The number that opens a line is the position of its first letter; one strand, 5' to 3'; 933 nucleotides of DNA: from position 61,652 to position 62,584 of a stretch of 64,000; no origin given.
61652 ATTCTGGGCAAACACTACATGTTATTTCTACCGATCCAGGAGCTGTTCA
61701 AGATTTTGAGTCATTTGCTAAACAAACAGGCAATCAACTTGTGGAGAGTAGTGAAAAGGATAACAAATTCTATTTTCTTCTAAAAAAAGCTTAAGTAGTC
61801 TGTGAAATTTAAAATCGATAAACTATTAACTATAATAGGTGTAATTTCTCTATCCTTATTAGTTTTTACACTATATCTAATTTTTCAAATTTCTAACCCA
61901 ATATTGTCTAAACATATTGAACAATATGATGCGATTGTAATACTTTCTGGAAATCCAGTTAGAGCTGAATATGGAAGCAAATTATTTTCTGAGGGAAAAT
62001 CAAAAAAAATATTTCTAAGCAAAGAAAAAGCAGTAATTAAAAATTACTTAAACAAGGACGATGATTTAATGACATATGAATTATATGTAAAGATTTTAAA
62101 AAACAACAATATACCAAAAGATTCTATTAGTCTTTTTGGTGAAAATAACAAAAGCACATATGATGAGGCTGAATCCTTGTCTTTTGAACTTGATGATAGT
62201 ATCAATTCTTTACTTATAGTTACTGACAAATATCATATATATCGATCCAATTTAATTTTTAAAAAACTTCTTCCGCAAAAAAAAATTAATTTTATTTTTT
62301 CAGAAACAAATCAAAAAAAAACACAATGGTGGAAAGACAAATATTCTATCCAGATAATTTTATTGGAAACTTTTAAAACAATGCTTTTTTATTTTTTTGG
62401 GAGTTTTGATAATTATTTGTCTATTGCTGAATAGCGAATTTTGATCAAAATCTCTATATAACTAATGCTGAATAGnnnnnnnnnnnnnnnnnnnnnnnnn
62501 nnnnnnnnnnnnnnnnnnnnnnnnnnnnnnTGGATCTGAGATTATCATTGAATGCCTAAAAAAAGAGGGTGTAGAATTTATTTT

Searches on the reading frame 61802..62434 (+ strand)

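Call 39: search_protein_families(library=ncbifam, proteins=[window:61802-62434:+], max_evalue=0.0001)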
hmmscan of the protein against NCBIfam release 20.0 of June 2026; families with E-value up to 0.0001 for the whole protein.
window:61802-62434:+ (210 aa): 0 families

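Call 69: search_protein_families(library=pfam, proteins=[window:61802-62434:+], max_evalue=0.1)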
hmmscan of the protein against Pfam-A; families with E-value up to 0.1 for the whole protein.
window:61802-62434:+ (210 aa): 1 family
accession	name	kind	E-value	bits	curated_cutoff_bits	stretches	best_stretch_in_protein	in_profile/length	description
PF02698.23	DUF218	-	2.2e-10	41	27.6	1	43-175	1-122/133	DUF218 domain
